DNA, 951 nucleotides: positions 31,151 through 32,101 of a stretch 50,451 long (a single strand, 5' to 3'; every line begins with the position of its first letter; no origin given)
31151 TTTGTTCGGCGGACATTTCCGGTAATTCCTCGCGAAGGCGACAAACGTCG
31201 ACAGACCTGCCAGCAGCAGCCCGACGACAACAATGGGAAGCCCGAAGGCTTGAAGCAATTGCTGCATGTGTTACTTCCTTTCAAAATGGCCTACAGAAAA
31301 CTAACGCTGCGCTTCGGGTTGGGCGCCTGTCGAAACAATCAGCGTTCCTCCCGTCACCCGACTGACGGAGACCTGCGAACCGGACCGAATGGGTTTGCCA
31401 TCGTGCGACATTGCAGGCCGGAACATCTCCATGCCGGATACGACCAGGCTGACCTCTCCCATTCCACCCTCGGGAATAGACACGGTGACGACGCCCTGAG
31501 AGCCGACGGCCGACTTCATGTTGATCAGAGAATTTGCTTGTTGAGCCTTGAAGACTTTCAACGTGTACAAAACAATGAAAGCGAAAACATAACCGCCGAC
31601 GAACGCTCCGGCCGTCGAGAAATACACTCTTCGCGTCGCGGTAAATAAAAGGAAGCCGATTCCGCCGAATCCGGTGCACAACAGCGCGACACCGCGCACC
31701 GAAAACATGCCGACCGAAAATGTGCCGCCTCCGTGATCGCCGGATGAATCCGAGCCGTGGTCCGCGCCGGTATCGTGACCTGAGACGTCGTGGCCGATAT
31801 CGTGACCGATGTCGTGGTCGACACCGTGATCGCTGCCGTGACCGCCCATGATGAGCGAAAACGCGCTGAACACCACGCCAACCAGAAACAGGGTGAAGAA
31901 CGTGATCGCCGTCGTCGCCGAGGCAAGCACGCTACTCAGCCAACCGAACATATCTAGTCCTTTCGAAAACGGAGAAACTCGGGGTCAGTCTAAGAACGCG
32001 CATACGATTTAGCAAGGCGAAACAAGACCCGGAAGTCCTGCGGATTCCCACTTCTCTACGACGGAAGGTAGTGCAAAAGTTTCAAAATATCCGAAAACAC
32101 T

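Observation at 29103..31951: His/Asp-rich NfeD - flotillin - minimal beta-carbonic-anhydrase-like operon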

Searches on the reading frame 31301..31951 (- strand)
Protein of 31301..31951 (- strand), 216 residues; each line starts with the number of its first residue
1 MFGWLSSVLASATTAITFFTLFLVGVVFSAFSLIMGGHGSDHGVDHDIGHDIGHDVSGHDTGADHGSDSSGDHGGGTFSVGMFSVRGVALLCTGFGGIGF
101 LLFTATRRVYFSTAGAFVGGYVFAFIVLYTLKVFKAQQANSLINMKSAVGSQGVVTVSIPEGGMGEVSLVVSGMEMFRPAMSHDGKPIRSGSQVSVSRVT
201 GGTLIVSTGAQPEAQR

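Call 3: search_protein_families(library=pfam, proteins=[window:31301-31951:-], max_evalue=1)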
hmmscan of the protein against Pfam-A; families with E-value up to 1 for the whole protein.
window:31301-31951:- (216 aa): 1 family
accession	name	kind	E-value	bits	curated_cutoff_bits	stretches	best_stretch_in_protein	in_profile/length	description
PF01957.25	NfeD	-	0.0058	17.2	29.1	1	148-206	4-55/57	NfeD-like C-terminal, partner-binding domain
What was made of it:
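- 31301..31951 (-): YuaF/YqiJ-type NfeD membrane protein, 216 aa: TM helix 1, a disordered His/Asp loop, two further TM helices and a C-terminal OB-fold domain. Pfam NfeD hit at E=0.0058, below threshold (call 3).
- On NfeD, YuaF/YqiJ type: Pfam NfeD alone is sub-threshold, 17.2 against 29.1 bits (call 3).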

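Call 4: search_protein_families(library=ncbifam, proteins=[window:31301-31951:-], max_evalue=1)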
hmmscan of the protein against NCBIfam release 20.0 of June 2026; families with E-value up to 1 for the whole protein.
window:31301-31951:- (216 aa): 0 families

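Call 50: find_homologous_proteins(query=window:31301-31951:-, max_evalue=0.001)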
Query window:31301-31951:- (216 aa): 61 proteins with E <= 0.001 among 521 candidates.
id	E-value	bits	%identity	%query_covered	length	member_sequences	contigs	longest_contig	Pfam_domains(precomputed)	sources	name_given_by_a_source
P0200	2.8e-132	457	100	100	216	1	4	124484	-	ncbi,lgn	-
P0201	3.0e-99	349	80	98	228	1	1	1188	-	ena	-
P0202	1.6e-92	327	75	98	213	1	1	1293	-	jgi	-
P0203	4.2e-83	296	71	95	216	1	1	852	-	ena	-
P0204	9.1e-82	292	67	100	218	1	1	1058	-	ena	-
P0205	1.2e-80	288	67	100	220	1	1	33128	-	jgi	jgi:hypothetical protein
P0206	1.4e-80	288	65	99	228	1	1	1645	-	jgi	jgi:membrane protein implicated in regulation of membrane protease activity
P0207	1.2e-79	285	62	100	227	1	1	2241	-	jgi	-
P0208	1.1e-78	282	65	96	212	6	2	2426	-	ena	-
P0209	3.3e-78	280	67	96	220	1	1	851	-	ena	-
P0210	4.6e-78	280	65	96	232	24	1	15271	-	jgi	jgi:membrane protein implicated in regulation of membrane protease activity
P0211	5.1e-78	280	67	96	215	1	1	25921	-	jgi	jgi:membrane protein implicated in regulation of membrane protease activity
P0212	7.5e-78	279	66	96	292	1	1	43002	-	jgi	jgi:membrane protein implicated in regulation of membrane protease activity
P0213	7.9e-78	279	63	96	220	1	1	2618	-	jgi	jgi:hypothetical protein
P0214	3.4e-77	277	64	96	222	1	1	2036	-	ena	-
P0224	8.7e-72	259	63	96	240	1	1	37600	-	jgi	jgi:membrane protein implicated in regulation of membrane protease activity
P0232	2.5e-53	199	52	96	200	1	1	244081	-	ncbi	-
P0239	1.2e-20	92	38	55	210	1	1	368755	-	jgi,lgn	jgi:hypothetical protein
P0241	2.3e-12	65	38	70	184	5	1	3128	PF25842.1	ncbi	-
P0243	1.3e-11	63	34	77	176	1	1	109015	PF01957.26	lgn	-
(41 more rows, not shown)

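Call 51: find_encoding_contigs(protein=P0212, flank=5000, max_places=1)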
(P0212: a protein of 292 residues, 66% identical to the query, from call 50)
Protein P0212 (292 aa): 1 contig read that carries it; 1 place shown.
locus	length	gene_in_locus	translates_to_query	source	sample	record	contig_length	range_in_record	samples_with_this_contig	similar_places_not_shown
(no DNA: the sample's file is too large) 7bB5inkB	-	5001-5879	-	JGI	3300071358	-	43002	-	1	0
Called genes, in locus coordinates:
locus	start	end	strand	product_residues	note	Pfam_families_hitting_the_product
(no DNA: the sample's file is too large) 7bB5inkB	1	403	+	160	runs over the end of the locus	?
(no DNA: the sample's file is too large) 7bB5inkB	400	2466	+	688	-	-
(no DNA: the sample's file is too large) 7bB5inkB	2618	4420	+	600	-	PF01011:PQQ, PF13360:PQQ_2, PF01011:PQQ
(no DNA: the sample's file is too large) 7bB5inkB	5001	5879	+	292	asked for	-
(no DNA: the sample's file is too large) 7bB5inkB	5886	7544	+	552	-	PF01145:Band_7, PF15975:Flot (weak)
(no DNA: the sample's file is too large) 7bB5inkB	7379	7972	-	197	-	-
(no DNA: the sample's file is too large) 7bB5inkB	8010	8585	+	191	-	PF13548:DUF4126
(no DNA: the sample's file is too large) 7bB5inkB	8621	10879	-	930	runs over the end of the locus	PF13476:AAA_23 (weak)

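Call 52: find_encoding_contigs(protein=P0232, flank=5000, max_places=1)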
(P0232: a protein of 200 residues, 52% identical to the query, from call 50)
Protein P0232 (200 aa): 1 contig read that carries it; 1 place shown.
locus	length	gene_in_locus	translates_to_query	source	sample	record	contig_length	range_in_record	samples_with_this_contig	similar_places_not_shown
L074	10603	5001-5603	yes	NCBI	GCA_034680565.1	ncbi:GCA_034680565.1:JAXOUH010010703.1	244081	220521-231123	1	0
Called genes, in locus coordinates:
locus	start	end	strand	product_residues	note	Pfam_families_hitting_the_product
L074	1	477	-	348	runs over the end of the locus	PF18920:DUF5671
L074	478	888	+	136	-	PF06103:DUF948 (weak)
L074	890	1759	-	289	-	PF03602:Cons_hypoth95 (weak), PF13847:Methyltransf_31 (weak)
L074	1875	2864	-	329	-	PF01926:MMR_HSR1, PF02421:FeoB_N (weak), PF06071:YchF-GTPase_C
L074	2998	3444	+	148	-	-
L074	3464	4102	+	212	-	-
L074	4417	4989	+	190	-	-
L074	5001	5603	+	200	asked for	-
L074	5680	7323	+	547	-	PF01145:Band_7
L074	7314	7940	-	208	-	-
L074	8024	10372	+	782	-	PF13519:VWA_2 (weak)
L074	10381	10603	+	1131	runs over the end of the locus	PF13401:AAA_22 (faint), PF07728:AAA_5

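Call 53: find_encoding_contigs(protein=P0239, flank=5000, max_places=1)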
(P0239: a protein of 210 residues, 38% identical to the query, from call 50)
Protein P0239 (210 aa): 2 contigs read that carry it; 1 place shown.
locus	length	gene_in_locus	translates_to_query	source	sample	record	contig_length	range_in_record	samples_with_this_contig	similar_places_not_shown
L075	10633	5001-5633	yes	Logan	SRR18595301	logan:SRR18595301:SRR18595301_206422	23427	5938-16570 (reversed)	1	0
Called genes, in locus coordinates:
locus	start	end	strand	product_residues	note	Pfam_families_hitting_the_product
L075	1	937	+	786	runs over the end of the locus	PF01820:Dala_Dala_lig_N, PF07478:Dala_Dala_lig_C, PF01820:Dala_Dala_lig_N, PF07478:Dala_Dala_lig_C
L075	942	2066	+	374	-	PF01168:Ala_racemase_N, PF00842:Ala_racemase_C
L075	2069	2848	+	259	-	-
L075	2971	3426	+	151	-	-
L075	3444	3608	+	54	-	-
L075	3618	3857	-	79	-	-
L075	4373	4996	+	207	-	-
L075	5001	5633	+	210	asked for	-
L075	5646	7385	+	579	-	PF01145:Band_7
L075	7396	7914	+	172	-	PF20393:Pro_CA_2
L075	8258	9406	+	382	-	-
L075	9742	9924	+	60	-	-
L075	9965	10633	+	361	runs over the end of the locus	-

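Call 54: find_encoding_contigs(protein=P0243, flank=5000, max_places=1)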
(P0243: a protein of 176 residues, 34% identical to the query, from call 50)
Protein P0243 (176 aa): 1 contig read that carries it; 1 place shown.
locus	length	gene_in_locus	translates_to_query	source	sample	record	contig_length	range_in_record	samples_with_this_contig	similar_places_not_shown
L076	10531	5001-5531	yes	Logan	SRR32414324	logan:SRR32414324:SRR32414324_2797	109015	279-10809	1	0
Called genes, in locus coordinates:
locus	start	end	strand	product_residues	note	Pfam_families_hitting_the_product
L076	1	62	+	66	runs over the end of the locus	-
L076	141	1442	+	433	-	-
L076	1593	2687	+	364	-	PF03161:LAGLIDADG_2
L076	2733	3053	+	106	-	PF11523:DUF3223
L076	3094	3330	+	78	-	-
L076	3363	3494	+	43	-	-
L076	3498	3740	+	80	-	-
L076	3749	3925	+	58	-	-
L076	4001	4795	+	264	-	PF00149:Metallophos, PF12850:Metallophos_2 (faint)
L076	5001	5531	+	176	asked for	PF01957:NfeD (weak)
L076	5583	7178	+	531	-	PF01145:Band_7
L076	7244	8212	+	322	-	PF00145:DNA_methylase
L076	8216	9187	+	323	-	-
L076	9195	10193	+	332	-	PF02086:MethyltransfD12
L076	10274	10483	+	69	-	-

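Call 56: find_encoding_contigs(protein=P0205, flank=5000, max_places=1)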
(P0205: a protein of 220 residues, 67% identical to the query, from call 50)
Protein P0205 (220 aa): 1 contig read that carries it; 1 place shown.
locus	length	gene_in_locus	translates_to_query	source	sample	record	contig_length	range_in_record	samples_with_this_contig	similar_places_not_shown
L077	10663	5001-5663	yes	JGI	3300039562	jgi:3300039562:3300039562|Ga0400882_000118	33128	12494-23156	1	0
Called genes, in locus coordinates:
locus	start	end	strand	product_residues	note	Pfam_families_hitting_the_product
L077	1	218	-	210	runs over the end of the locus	-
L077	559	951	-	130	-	PF19649:DUF6152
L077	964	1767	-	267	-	-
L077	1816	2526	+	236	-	PF02678:Pirin, PF07883:Cupin_2, PF17954:Pirin_C_2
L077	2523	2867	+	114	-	-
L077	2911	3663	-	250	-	PF00034:Cytochrom_C (weak), PF13442:Cytochrome_CBB3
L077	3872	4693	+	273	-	PF13709:DUF4159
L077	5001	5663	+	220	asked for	-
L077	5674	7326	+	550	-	PF01145:Band_7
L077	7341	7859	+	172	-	-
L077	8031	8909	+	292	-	-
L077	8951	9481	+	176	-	-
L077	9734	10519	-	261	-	PF03437:BtpA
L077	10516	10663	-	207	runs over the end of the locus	PF00484:Pro_CA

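Call 57: find_encoding_contigs(protein=P0224, flank=5000, max_places=1)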
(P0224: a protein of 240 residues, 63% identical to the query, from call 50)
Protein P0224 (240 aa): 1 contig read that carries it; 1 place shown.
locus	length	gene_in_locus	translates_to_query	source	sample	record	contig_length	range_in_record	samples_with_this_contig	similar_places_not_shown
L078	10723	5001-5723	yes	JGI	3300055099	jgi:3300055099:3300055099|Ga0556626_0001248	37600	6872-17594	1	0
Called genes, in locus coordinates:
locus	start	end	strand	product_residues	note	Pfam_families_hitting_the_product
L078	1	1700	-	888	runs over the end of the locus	PF00311:PEPcase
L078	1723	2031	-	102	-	-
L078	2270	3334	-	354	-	PF00034:Cytochrom_C (faint), PF13442:Cytochrome_CBB3 (faint)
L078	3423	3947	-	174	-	PF05163:DinB (weak), PF12867:DinB_2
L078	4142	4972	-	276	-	PF04542:Sigma70_r2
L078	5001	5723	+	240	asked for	-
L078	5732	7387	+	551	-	PF01145:Band_7, PF15975:Flot (weak)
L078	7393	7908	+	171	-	-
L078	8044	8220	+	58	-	-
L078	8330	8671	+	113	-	-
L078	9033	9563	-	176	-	PF13424:TPR_12 (faint), PF07719:TPR_2 (faint), PF13181:TPR_8 (faint), PF13414:TPR_11 (faint), PF00515:TPR_1 (faint)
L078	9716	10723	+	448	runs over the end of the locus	-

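Call 64: search_solved_structures(query=A2, max_evalue=10, show_alignments=2)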
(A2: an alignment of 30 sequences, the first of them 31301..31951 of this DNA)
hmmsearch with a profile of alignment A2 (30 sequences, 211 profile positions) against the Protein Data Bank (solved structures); distinct sequences matched with E-value up to 10: 7.
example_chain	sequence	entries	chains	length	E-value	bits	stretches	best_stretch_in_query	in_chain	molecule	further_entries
2k14_A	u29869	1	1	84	2.5e-10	43.4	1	130-204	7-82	YuaF protein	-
3wwv_A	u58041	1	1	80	0.029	17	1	173-205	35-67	Stomatin operon partner protein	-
1tzf_A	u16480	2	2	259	0.031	16.9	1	134-188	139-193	Glucose-1-phosphate cytidylyltransferase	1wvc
2k5h_A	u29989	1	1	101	0.074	15.7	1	140-207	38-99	Conserved protein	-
5g4k_B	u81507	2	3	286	0.18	14.4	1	48-100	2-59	OXIDOREDUCTASE, SHORT CHAIN DEHYDROGENASE/REDUCTASE FAMILY PROTEIN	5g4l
5g4k_A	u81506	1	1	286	0.18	14.4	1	48-100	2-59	OXIDOREDUCTASE, SHORT CHAIN DEHYDROGENASE/REDUCTASE FAMILY PROTEIN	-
4avr_A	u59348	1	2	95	0.49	13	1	165-205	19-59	PA4485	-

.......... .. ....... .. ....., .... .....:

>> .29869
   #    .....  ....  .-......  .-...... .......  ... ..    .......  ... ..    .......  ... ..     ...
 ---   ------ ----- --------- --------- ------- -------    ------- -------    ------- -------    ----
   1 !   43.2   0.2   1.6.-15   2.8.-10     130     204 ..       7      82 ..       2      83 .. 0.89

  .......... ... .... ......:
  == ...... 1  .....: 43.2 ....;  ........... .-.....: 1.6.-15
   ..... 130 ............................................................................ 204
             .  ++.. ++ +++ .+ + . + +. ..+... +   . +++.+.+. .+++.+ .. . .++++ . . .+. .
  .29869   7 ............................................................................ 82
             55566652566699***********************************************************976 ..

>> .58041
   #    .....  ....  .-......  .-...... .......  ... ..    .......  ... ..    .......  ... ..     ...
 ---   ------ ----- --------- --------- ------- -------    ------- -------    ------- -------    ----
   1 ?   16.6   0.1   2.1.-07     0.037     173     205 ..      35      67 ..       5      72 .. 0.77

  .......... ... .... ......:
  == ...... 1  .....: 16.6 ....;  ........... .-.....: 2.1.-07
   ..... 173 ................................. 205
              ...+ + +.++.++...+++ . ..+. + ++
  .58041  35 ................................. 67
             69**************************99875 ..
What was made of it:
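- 31301..31951 (-): The family profile A2 hits B. subtilis YuaF 2k14 at E=2.5e-10 (call 64).
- On NfeD, YuaF/YqiJ type: Profile hit to YuaF 2k14 at E=2.5e-10 (call 64).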

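Call 66: search_protein_families(library=pfam, proteins=[P0241, P0243, P0239, L075:4373-4996:+, L075:7396-7914:+, L074:7401-7913:+], max_evalue=0.1)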
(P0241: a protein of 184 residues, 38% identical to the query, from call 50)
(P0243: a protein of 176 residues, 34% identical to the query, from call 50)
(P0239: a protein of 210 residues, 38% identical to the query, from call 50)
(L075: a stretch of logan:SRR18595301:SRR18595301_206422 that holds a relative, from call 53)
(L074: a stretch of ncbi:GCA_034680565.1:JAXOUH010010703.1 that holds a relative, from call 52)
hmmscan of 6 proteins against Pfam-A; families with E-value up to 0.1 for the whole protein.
P0241 (184 aa): 0 families

P0243 (176 aa): 5 families
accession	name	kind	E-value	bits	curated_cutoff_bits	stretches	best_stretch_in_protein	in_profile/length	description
PF01957.25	NfeD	-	4.8e-06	27.1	29.1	1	114-174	4-57/57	NfeD-like C-terminal, partner-binding domain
PF00335.26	Tetraspanin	-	0.0022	18.1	32.1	1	5-117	10-104/225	Tetraspanin family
PF13567.11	DUF4131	-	0.018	15.2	31.6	0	58-127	10-79/165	Domain of unknown function (DUF4131)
PF04632.18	FUSC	-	0.083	11.9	30.9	0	55-103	456-504/660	Fusaric acid resistance protein family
PF19157.5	DUF5839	-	0.089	13.3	23.7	0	125-172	11-58/83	Family of unknown function (DUF5839)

P0239 (210 aa): 1 family
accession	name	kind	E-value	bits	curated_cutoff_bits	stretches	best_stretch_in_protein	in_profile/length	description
PF01957.25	NfeD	-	3.3e-05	24.4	29.1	1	147-207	4-57/57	NfeD-like C-terminal, partner-binding domain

L075:4373-4996:+ (207 aa): 1 family
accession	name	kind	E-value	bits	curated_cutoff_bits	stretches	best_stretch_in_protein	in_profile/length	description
PF20393.3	Pro_CA_2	-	0.00037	21.1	30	1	116-190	52-116/125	Putative carbonic anhydrase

L075:7396-7914:+ (172 aa): 2 families
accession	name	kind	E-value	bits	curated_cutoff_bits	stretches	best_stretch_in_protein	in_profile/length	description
PF20393.3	Pro_CA_2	-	7.6e-11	42.7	30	1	31-154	7-116/125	Putative carbonic anhydrase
PF00581.25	Rhodanese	-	0.015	16.1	22.2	0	10-50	45-83/102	Rhodanese-like domain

L074:7401-7913:+ (170 aa): 2 families
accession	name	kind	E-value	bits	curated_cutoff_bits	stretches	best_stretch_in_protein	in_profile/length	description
PF00484.24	Pro_CA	-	0.00033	21.4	25.7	1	79-127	45-93/156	Carbonic anhydrase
PF20393.3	Pro_CA_2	-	0.0052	17.4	30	1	24-151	7-115/125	Putative carbonic anhydrase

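Call 74: predict_structure(alignment_id=A2)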
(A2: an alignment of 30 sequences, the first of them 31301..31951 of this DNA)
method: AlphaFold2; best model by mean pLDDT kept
length: 216 residues; sequences in the alignment: 30
mean_pLDDT: 81.0   pTM: 0.61
mean pLDDT of the five models: 81.0, 80.8, 79.9, 79.5, 79.4
residues with pLDDT >= 90: 113; 70-90: 49; 50-70: 18; < 50: 36
segments of 3 or more residues with pLDDT < 50: 41-46, 52-76
pLDDT, mean of each block of 10 residues (from residue 1): 87 91 92 72 49 47 41 45 78 95 95 96 93 84 83 97 97 91 97 96 90 51
secondary structure, 60 per line:
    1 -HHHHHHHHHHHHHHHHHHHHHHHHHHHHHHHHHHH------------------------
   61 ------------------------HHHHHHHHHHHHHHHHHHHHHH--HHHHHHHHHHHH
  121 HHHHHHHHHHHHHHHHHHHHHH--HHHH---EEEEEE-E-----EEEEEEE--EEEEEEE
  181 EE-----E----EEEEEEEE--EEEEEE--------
elements in order: H2-36 H85-106 H109-142 H145-148 E152-157 E165-171 E174-182 E193-200 E203-208
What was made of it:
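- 31301..31951 (-): AF2 model pLDDT 81 with helices 2-36, 85-106 and 109-142 and strands across 152-208 (call 74).
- On NfeD, YuaF/YqiJ type: AF2 helices 2-36, 85-106 and 109-142 (call 74).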

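Call 89: search_protein_families(library=padloc, proteins=[window:31301-31951:-], max_evalue=0.01)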
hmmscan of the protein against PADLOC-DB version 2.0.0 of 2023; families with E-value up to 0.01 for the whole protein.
window:31301-31951:- (216 aa): 0 families
